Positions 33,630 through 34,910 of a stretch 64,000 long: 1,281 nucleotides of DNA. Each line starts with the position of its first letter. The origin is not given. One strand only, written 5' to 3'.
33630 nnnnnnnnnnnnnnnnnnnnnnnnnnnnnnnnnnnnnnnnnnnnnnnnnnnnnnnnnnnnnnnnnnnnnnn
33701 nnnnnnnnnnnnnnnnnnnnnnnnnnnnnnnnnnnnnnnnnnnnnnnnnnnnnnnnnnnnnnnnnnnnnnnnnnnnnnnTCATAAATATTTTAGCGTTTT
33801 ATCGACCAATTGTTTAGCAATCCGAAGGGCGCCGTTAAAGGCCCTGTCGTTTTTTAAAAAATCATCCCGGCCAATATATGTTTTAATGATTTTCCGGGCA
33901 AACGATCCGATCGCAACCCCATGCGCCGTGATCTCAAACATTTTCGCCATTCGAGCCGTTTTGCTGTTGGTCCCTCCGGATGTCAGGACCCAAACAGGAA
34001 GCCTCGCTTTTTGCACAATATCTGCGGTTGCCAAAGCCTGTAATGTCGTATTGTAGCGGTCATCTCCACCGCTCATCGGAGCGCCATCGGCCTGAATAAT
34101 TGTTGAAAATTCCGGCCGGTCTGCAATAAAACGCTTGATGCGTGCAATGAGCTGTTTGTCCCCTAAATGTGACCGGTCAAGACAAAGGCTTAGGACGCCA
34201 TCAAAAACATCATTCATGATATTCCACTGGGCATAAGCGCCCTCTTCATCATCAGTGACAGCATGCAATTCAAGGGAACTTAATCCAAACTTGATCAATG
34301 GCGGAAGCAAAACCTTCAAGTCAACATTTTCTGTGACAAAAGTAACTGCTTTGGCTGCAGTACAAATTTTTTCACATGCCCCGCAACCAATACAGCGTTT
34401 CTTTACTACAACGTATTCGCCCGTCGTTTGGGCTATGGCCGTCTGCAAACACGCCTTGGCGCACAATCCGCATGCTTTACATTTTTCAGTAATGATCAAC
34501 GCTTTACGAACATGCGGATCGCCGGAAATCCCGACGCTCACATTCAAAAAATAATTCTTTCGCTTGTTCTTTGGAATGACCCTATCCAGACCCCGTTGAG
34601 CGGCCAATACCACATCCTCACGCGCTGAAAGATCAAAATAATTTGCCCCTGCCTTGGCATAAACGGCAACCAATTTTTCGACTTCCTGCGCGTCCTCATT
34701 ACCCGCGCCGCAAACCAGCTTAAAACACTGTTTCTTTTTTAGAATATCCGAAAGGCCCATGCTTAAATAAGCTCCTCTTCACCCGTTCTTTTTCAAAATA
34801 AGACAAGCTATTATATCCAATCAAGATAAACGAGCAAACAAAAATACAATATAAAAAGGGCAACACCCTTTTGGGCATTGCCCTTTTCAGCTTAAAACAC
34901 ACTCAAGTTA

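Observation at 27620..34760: Apparently low-GC island encoding an unusual glycan-modification pathway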

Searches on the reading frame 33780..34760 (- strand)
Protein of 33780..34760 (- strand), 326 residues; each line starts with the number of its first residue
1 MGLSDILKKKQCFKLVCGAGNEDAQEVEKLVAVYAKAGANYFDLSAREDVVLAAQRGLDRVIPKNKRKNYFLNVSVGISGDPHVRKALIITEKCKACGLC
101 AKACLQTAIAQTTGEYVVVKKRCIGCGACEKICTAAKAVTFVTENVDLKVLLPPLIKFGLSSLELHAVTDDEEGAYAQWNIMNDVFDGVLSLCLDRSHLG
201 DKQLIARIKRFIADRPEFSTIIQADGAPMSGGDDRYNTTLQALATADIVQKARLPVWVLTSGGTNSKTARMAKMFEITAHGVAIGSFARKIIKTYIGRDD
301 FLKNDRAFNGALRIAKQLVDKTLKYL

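Call 4: search_protein_families(library=pfam, proteins=[window:33780-34760:-], max_evalue=0.01)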
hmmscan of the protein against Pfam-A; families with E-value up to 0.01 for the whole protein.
window:33780-34760:- (326 aa): 12 families
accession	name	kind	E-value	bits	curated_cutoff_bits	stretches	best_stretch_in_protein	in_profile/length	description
PF12617.14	LdpA_C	-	5.5e-13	49.4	22.2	1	160-298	7-153/184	Light dependent period A C-terminal domain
PF00037.32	Fer4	-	3.1e-07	30.3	21.1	2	89-104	3-18/24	4Fe-4S binding domain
PF12797.12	Fer4_2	-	4.9e-07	29.7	24.5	2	118-134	5-21/22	4Fe-4S binding domain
PF04481.18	DUF561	-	3.4e-06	26.9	21.6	0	234-291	166-220/243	Protein of unknown function (DUF561)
PF12837.12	Fer4_6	-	1.9e-05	24.8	25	0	118-134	4-20/24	4Fe-4S binding domain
PF13187.11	Fer4_9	-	4.5e-05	23.8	27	1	93-135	1-49/52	4Fe-4S dicluster domain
PF14697.11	Fer4_21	-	6.1e-05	23.5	35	1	87-139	1-57/59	4Fe-4S dicluster domain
PF13237.11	Fer4_10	-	0.0001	22.6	25.5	1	88-133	3-52/53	4Fe-4S dicluster domain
PF12838.12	Fer4_7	-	0.00012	22.8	27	1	93-134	1-49/52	4Fe-4S dicluster domain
PF12800.12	Fer4_4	-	0.00067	20.3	24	0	121-134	2-15/17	4Fe-4S binding domain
PF25160.1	LdpA_Fe-S-bd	-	0.0016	18.6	27.6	1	100-135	9-40/49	LdpA Fe-S cluster-binding domain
PF13183.11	Fer4_8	-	0.0094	16.9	27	0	121-139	3-21/68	4Fe-4S dicluster domain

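Call 5: search_protein_families(library=ncbifam, proteins=[window:33780-34760:-], max_evalue=0.01)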
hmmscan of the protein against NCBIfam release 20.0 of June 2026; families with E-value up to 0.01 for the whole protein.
window:33780-34760:- (326 aa): 47 families (the best 25 are shown)
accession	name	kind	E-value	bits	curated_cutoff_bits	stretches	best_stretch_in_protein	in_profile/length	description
NF045992.1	CircClkLdpA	equivalog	2.6e-36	125.5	450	1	7-297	9-323/360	circadian clock protein LdpA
NF058577.1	FdxA_fam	equivalog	1e-09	38.4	65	1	87-134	2-49/52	4Fe-4S ferredoxin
NF043069.1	T4HPD_activ_SAM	equivalog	4.6e-09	36.1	425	1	88-154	47-112/299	trans-4-hydroxy-L-proline dehydratase activase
NF038196.1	ferrodoxin_EFR1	subfamily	8.1e-08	32.6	75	1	85-140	177-230/242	EFR1 family ferrodoxin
TIGR02700.1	flavo_MJ0208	hypoth_equivalog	8.7e-08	31.7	251.35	1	89-135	145-191/234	dihydromethanopterin reductase (acceptor)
NF006076.0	PRK08222.1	equivalog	4.1e-07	30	270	1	72-150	23-100/181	hydrogenase 4 subunit H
TIGR02179.1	PorD_KorD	subfamily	4.4e-07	29.9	60.05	1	80-144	13-77/78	2-oxoacid:acceptor oxidoreductase, delta subunit, pyruvate/2-ketoisovalerate family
TIGR04105.1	FeFe_hydrog_B1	subfamily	7.1e-07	28.3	450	1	84-134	103-155/462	monomeric [FeFe] hydrogenase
NF040770.1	hetero_SS_HdrA2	exception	9.3e-07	27.3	1100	1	86-136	571-621/777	CoB-CoM heterodisulfide reductase HdrA2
NF007382.0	PRK09898.1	equivalog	3.8e-06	26.6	213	1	67-138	97-171/208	ferredoxin-like protein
TIGR03294.1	FrhG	equivalog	7.6e-06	25.8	245.5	1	89-135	171-217/228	coenzyme F420 hydrogenase subunit gamma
NF007202.0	PRK09623.1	equivalog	1.5e-05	25.3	166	1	78-144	37-103/105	3-methyl-2-oxobutanoate dehydrogenase subunit delta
NF045790.1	OxalOxreddelta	equivalog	3.1e-05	23.3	230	1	78-144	246-311/316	oxalate oxidoreductase subunit delta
NF010366.0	PRK13795.1-1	equivalog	4.1e-05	21.9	745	1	86-146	602-661/667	hypothetical protein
NF040864.1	HgcB_ferredoxin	equivalog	4.5e-05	23.2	99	1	90-139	12-61/93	mercury methylation ferredoxin HgcB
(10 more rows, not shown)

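Call 29: find_homologous_proteins(query=window:33783-34760:-)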
Query window:33783-34760:- (326 aa): 3586 proteins with E <= 0.001 among 5534 candidates; the best 120 are listed.
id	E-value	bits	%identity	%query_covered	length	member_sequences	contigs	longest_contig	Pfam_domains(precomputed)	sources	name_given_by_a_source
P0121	8.4e-213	723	100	100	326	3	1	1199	PF04481.19,PF12797.13,PF12837.13,PF12617.14,PF00037.33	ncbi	-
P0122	4.2e-166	570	78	100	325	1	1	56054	PF14697.12,PF04481.19,PF12797.13,PF12837.13,PF12617.14,PF00037.33,PF12838.13,PF13187.12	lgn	-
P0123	4.3e-162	557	75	100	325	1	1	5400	PF14697.12,PF04481.19,PF12797.13,PF12837.13,PF12617.14,PF00037.33,PF12838.13,PF13237.12,PF13187.12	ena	-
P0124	2.9e-157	541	75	100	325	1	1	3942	PF14697.12,PF04481.19,PF12797.13,PF12837.13,PF12617.14,PF00037.33,PF12838.13,PF13187.12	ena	-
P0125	4.1e-157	541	75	100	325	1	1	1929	PF14697.12,PF04481.19,PF12797.13,PF12837.13,PF12617.14,PF00037.33,PF12838.13,PF13237.12,PF13183.12,PF13187.12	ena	-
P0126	7.0e-157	540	75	100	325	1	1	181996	PF14697.12,PF04481.19,PF12837.13,PF13484.12,PF12838.13,PF12797.13,PF12617.14,PF00037.33,PF25160.2,PF13237.12,PF13183.12,PF13187.12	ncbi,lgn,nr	ncbi:MAG: LdpA C-terminal domain-containing domain [Candidatus Omnitrophica bacterium]|nr:LdpA C-ter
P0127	2.6e-156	538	74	100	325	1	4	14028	PF14697.12,PF04481.19,PF12797.13,PF12837.13,PF12617.14,PF00037.33,PF12838.13,PF25160.2,PF13237.12,PF13183.12,PF13187.12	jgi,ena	jgi:ferredoxin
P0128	5.3e-155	534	73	100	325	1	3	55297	PF14697.12,PF04481.19,PF12797.13,PF12837.13,PF12617.14,PF00037.33,PF12838.13,PF13237.12,PF12800.13,PF13187.12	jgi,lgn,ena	-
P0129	7.7e-155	533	75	100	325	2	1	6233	PF14697.12,PF04481.19,PF12617.14,PF00037.33,PF12838.13,PF13237.12,PF13183.12,PF13187.12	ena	-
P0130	1.7e-154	532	74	100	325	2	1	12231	PF14697.12,PF04481.19,PF12837.13,PF13484.12,PF12838.13,PF12797.13,PF12617.14,PF00037.33,PF25160.2,PF13237.12,PF13183.12,PF13187.12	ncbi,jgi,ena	-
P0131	2.2e-154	532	74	100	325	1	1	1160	PF14697.12,PF12797.13,PF12837.13,PF12617.14,PF00037.33,PF12838.13,PF13534.12,PF13237.12,PF13183.12,PF13187.12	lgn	-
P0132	4.8e-153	527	73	100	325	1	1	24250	PF14697.12,PF04481.19,PF12797.13,PF12837.13,PF12617.14,PF00037.33,PF12838.13,PF13237.12,PF13187.12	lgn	-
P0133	1.3e-150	519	71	100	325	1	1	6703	PF04481.19,PF12617.14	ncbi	-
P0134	6.0e-150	517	72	100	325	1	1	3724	PF14697.12,PF04481.19,PF12797.13,PF12617.14,PF00037.33,PF12838.13,PF13237.12,PF13187.12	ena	-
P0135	7.8e-148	510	71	100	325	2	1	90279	PF14697.12,PF04481.19,PF12837.13,PF12838.13,PF13534.12,PF12797.13,PF12617.14,PF00037.33,PF25160.2,PF13237.12,PF13183.12,PF13187.12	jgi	jgi:Fe-S-cluster-containing hydrogenase component 2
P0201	1.0e-122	428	59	99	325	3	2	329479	PF14697.12,PF04481.19,PF12797.13,PF12837.13,PF12617.14,PF00037.33,PF13484.12,PF12838.13,PF13237.12,PF13187.12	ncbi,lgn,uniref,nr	ncbi:LdpA C-terminal domain-containing domain [Clostridium botulinum]|uniref:Light dependent period 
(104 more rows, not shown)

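Call 30: find_encoding_contigs(protein=P0201, flank=10000, max_places=2)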
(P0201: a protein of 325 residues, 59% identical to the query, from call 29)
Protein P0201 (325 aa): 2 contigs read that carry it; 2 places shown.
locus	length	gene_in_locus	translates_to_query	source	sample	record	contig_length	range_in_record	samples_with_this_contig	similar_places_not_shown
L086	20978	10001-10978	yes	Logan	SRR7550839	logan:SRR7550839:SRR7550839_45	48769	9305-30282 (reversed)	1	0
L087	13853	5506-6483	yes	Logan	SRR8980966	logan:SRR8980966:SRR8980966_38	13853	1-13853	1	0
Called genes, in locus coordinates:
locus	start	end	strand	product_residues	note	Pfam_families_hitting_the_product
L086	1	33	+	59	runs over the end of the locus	PF14070:YjfB_motility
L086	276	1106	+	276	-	PF00669:Flagellin_N, PF00700:Flagellin_C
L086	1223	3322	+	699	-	PF00535:Glycos_transf_2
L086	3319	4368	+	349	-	PF00535:Glycos_transf_2, PF00515:TPR_1 (faint), PF07719:TPR_2 (faint)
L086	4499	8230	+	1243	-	PF00535:Glycos_transf_2, PF13641:Glyco_tranf_2_3, PF08241:Methyltransf_11, PF13489:Methyltransf_23, PF13649:Methyltransf_25, PF13847:Methyltransf_31, PF00132:Hexapep, PF00535:Glycos_transf_2, +7 more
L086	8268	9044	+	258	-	PF00483:NTP_transferase, PF12804:NTP_transf_3 (weak)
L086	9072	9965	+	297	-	PF01073:3Beta_HSD (faint), PF01370:Epimerase, PF04321:RmlD_sub_bind, PF16363:GDP_Man_Dehyd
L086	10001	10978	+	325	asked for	PF04481:DUF561 (faint), PF12838:Fer4_7 (faint), PF13237:Fer4_10 (weak), PF00037:Fer4 (faint), PF12797:Fer4_2 (faint), PF13187:Fer4_9 (weak), PF14697:Fer4_21 (weak), PF12617:LdpA_C, +2 more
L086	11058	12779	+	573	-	PF00682:HMGL-like, PF01973:MptE-like (weak)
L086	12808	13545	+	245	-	PF03328:HpcH_HpaI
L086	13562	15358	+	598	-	PF02776:TPP_enzyme_N, PF00205:TPP_enzyme_M, PF02775:TPP_enzyme_C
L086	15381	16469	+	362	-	PF01073:3Beta_HSD, PF01370:Epimerase, PF02719:Polysacc_synt_2, PF04321:RmlD_sub_bind, PF16363:GDP_Man_Dehyd, PF07993:NAD_binding_4 (faint)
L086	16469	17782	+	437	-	PF01041:DegT_DnrJ_EryC1, PF01053:Cys_Met_Meta_PP (weak)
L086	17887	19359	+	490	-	PF04464:Glyphos_transf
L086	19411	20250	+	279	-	PF00669:Flagellin_N, PF00700:Flagellin_C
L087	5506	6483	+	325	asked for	PF04481:DUF561 (faint), PF12838:Fer4_7 (faint), PF13237:Fer4_10 (weak), PF00037:Fer4 (faint), PF12797:Fer4_2 (faint), PF13187:Fer4_9 (weak), PF14697:Fer4_21 (weak), PF12617:LdpA_C, +2 more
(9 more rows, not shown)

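Call 37: search_solved_structures(query=A2, max_evalue=0.1)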
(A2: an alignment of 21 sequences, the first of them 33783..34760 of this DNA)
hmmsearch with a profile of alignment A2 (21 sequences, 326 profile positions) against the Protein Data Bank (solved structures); distinct sequences matched with E-value up to 0.1: 235 (the best 60 are shown).
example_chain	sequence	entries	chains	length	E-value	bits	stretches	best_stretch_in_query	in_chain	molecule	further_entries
5t5i_F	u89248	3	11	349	6.5e-24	87.9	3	84-143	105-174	Tungsten formylmethanofuran dehydrogenase subunit fwdF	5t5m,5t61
9sw6_G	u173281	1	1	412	2.3e-23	86.1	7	88-143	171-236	Polyferredoxin protein MvhB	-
9sw6_H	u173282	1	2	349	2.7e-23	85.8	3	85-143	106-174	Tungsten formylmethanofuran dehydrogenase, subunit F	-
9sfi_O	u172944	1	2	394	8.2e-20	74.4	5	87-143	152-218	Ferredoxin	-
9sfi_T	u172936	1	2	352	7.2e-19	71.3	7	87-146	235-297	4Fe-4S ferredoxin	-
7bkb_K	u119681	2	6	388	2.4e-16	63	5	86-142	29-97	Formylmethanofuran dehydrogenase, subunit F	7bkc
9eri_B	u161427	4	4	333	1.1e-15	60.8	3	84-142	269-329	Na(+)-translocating ferredoxin:NAD(+) oxidoreductase complex subunit B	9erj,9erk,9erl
9sfi_A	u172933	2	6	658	1.7e-12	50.4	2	84-142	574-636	CoB--CoM heterodisulfide reductase iron-sulfur subunit A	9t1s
7zc6_B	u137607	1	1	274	2e-10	43.5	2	94-146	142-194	RnfB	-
1fdn_A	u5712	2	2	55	5.2e-10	42.2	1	88-137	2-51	FERREDOXIN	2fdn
9g03_E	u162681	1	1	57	1.3e-09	40.9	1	91-137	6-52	Ferredoxin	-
1fca_A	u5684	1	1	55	1.3e-09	40.9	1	88-137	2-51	FERREDOXIN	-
5odc_A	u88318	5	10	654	1.9e-09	40.3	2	86-149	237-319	Heterodisulfide reductase, subunit A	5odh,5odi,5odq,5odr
7p5h_B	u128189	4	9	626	1.9e-09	40.3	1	85-140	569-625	Fe-hydrogenase, subunit beta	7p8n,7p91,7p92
9mqx_B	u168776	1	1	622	5.3e-09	38.9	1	86-143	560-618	NADH:ubiquinone oxidoreductase, NADH-binding (51 kD) subunit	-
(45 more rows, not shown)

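Call 45: predict_structure(alignment_id=A2)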
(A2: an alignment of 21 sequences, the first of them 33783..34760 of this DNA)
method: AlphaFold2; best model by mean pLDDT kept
length: 326 residues; sequences in the alignment: 21
mean_pLDDT: 88.8   pTM: 0.85
mean pLDDT of the five models: 88.8, 88.6, 88.3, 87.9, 83.9
residues with pLDDT >= 90: 213; 70-90: 90; 50-70: 16; < 50: 7
segments of 3 or more residues with pLDDT < 50: 228-234
pLDDT, mean of each block of 10 residues (from residue 1): 92 84 88 98 93 97 96 85 81 91 87 88 83 88 85 95 89 91 96 84 94 96 73 59 92 96 74 90 89 92 97 97 90
secondary structure, 60 per line:
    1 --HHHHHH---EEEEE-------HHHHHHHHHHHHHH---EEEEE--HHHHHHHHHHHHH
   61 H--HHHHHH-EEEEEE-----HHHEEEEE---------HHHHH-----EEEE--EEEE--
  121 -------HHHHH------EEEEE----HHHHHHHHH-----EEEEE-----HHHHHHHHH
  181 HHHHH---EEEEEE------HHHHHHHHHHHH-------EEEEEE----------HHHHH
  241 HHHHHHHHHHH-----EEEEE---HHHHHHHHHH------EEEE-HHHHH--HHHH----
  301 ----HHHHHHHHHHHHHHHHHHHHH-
elements in order: H3-8 E12-16 H24-37 E41-45 H48-61 H64-69 E71-76 E85-89 H99-103 E109-112 E115-118 H128-132 E139-143 H148-156 E162-166 H172-185 E189-194 H201-212 E220-225 H236-251 E257-261 H265-274 E281-284 H286-290 H293-296 H305-325

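Call 50: fold_search(model_id=the predicted structure, library=pdb)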
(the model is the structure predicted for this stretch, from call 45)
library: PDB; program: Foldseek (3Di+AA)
matches with E <= 10: 1583; with E <= 0.001: 245
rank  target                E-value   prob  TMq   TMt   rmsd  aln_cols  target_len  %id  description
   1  7ncc_A                7.2e-06  1.00  0.45  0.50   8.1       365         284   12  Crystal structure of fructose-bisphosphate aldolase FBAP from Bacillus methanolicus (released 2021-02-17)
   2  5gk3_A                1.7e-05  1.00  0.46  0.45  10.2       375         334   11  Native structure of fructose 1,6-bisphosphate aldolase from Escherichia coli at 1.8 Angstrom resolution (released 2017-07-05)
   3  3hqo_A                2.0e-05  1.00  0.43  0.31  10.2       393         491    9  Crystal structures of Leishmania mexicana pyruvate kinase (LmPYK) in complex with ATP and Oxalate (released 2010-02-16)
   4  8tnf_B                2.7e-05  1.00  0.46  0.44   9.2       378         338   12  Crystal structure of sulfohexulose-1-phosphate aldolase from Paracoccus onubensis strain Merri (released 2024-08-07)
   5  2wzt_A                2.7e-05  1.00  0.39  0.46  13.4       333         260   10  Crystal structure of a mycobacterium aldo-keto reductase in its apo and liganded form (released 2010-02-16)
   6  4jx6_D                2.8e-05  1.00  0.44  0.27  10.5       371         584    9  Structure of the carboxyl transferase domain Y628A from Rhizobium etli pyruvate carboxylase with pyruvate (released 2013-05-29)
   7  3qv6_A                3.0e-05  1.00  0.45  0.32  10.9       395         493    7  Crystal structure of Leishmania mexicana pyruvate kinase(LmPYK)in complex with acid blue 80. (released 2011-06-29)
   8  6t4v_B                3.1e-05  1.00  0.43  0.49  10.0       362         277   11  Crystal structure of 2-methylisocitrate lyase (PrpB) from Pseudomonas aeruginosa in apo form. (released 2020-09-30)
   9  8tnf_G                3.3e-05  1.00  0.43  0.42   9.3       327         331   13  Crystal structure of sulfohexulose-1-phosphate aldolase from Paracoccus onubensis strain Merri (released 2024-08-07)
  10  3qv7_D                3.3e-05  1.00  0.46  0.32  11.4       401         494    8  Crystal structure of Leishmania mexicana pyruvate kinase(LmPYK)in complex with ponceau S and acid blue 25. (released 2011-06-29)
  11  2fjk_A                3.5e-05  1.00  0.48  0.51   6.2       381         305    9  Crystal structure of Fructose-1,6-Bisphosphate Aldolase in Thermus caldophilus (released 2006-08-08)
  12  3d0c_A                4.4e-05  1.00  0.44  0.47   9.9       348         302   11  Crystal structure of dihydrodipicolinate synthase from Oceanobacillus iheyensis at 1.9 A resolution (released 2008-05-13)
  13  4q4k_B                4.4e-05  1.00  0.43  0.40   7.3       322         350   12  Crystal structure of nitronate monooxygenase from Pseudomonas aeruginosa PAO1 (released 2014-07-16)
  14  5ws8_A                4.4e-05  1.00  0.44  0.33  10.5       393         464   11  Pyruvate kinase (PYK) from Mycobacterium tuberculosis in complex with Oxalate (released 2017-11-15)
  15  8di1                  5.1e-05  1.00  0.46  0.64   7.4       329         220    9  Bfo2294: Tannerella forsythia 2-Keto-3-deoxy-6-phosphogluconate aldolase (KDPG) and 4-Hydroxy-2-oxoglutarate aldolase (K (released 2022-08-17)
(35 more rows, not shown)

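Call 73: search_protein_families(library=ncbifam, proteins=[L086:8268-9044:+, L086:9072-9965:+, L086:12808-13545:+, L086:15381-16469:+, L086:16469-17782:+], max_evalue=1e-10)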
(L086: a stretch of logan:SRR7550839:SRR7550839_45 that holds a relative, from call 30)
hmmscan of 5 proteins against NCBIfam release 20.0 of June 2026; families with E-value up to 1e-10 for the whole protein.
L086:8268-9044:+ (258 aa): 7 families
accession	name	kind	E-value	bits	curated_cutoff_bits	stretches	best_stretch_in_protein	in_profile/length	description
TIGR02623.1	G1P_cyt_trans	equivalog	6.3e-123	409.2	300.25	1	1-258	1-255/255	glucose-1-phosphate cytidylyltransferase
NF049965.1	GlMnHpPGnyltfHddC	equivalog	4.6e-24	85.3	300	1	1-216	1-189/221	D-glycero-D-manno-heptose 1-phosphate guanosyltransferase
TIGR03992.1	Arch_glmU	subfamily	5.6e-23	81.5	292.1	1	1-79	1-79/393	bifunctional sugar-1-phosphate nucleotidylyltransferase/acetyltransferase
NF052502.1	man1P_GTase_Rv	exception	9.1e-18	64.2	440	1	2-239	2-221/352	mannose-1-phosphate guanylyltransferase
NF041313.1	UDPGP_AglF_Halo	equivalog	2.7e-16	59.7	400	1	1-77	1-76/234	UTP--glucose-1-phosphate uridylyltransferase AglF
NF041173.1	Sug_nt_acttase_Thmprot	equivalog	8.7e-15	54.6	600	1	1-245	1-222/405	bifunctional sugar-1-phosphate nucleotidylyltransferase/acetyltransferase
NF045761.1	NAMPUrTaseMurU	equivalog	3.7e-14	53.1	250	0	1-76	1-76/226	N-acetylmuramate alpha-1-phosphate uridylyltransferase MurU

L086:9072-9965:+ (297 aa): 2 families
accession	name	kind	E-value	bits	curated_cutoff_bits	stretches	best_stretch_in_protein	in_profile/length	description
TIGR02197.1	heptose_epim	equivalog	9.2e-20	71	274.6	1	7-281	1-313/316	ADP-glyceromanno-heptose 6-epimerase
NF047922.1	GDPFucSynFcl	equivalog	1.2e-11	44.6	500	0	5-120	3-122/308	GDP-L-fucose synthase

L086:12808-13545:+ (245 aa): 4 families
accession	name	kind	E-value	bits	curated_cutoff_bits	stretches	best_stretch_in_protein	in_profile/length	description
TIGR02311.1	HpaI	equivalog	1.1e-45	156.1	368.8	1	3-242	3-243/249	4-hydroxy-2-oxoheptanedioate aldolase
TIGR03239.1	GarL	equivalog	2.9e-45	154.8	406.75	1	3-244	3-244/249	2-dehydro-3-deoxyglucarate aldolase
NF007849.0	PRK10558.1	equivalog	1.9e-44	152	393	1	3-242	10-249/256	2-dehydro-3-deoxyglucarate aldolase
NF007521.0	PRK10128.1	equivalog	9.5e-35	120.4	441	1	3-240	9-247/267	2-keto-3-deoxy-L-rhamnonate aldolase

L086:15381-16469:+ (362 aa): 11 families
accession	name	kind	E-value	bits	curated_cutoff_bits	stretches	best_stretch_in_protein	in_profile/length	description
TIGR02622.1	CDP_4_6_dhtase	equivalog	1.4e-149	498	278.45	1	5-348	1-351/352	CDP-glucose 4,6-dehydratase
TIGR01181.1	dTDP_gluc_dehyt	equivalog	4.3e-32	111.5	365.1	1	11-328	2-313/321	dTDP-glucose 4,6-dehydratase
TIGR01179.1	galE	equivalog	1.4e-22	80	262.3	1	11-329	2-328/332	UDP-glucose 4-epimerase GalE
TIGR04180.1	EDH_00030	hypoth_equivalog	1.8e-22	79.8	475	1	11-276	1-262/297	NAD-dependent 4,6-dehydratase LegB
TIGR01472.1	gmd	equivalog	1.4e-17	64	415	1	10-280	2-271/342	GDP-mannose 4,6-dehydratase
NF007490.0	PRK10084.1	subfamily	3.5e-13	49.3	649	1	59-328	51-336/361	dTDP-glucose 4,6-dehydratase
NF007582.0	PRK10217.1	equivalog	4.8e-13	48.9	698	1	11-327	4-332/355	dTDP-glucose 4,6-dehydratase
TIGR03589.1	PseB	equivalog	7.9e-13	48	407.75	1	6-135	2-129/324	UDP-N-acetylglucosamine 4,6-dehydratase (inverting)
TIGR01214.1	rmlD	equivalog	1.8e-11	43.7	224.05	1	36-171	11-139/285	dTDP-4-dehydrorhamnose reductase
TIGR04130.1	FnlA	equivalog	3.2e-11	42.7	730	1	6-134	2-127/337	UDP-N-acetylglucosamine 4,6-dehydratase/5-epimerase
NF007956.0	PRK10675.1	subfamily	7.9e-11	41.7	394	0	10-168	2-161/338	UDP-glucose 4-epimerase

L086:16469-17782:+ (437 aa): 7 families
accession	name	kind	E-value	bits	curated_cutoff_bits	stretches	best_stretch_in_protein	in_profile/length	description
NF011936.0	PRK15407.1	equivalog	5.1e-216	717.5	423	1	2-434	7-437/440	lipopolysaccharide biosynthesis protein RfbH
TIGR03588.1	PseC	equivalog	8.1e-58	196.1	423.5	1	32-429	2-376/380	UDP-4-amino-4,6-dideoxy-N-acetyl-beta-L-altrosamine transaminase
TIGR04181.1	NHT_00031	hypoth_equivalog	2.2e-49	168.3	420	2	49-242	18-220/359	LegC family aminotransferase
NF008687.0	PRK11706.1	equivalog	3.5e-42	144.5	375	1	104-431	67-372/375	dTDP-4-amino-4,6-dideoxygalactose transaminase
NF008658.2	PRK11658.1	equivalog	4.6e-42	144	631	1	31-425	4-369/379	UDP-4-amino-4-deoxy-L-arabinose aminotransferase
TIGR02379.1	ECA_wecE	subfamily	1.1e-34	119.9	434.85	1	105-372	68-318/376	dTDP-4-amino-4,6-dideoxy-D-glucose transaminase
TIGR04427.1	PLP_DesI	equivalog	1.6e-26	93.3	650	1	40-249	30-231/390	dTDP-4-dehydro-6-deoxyglucose aminotransferase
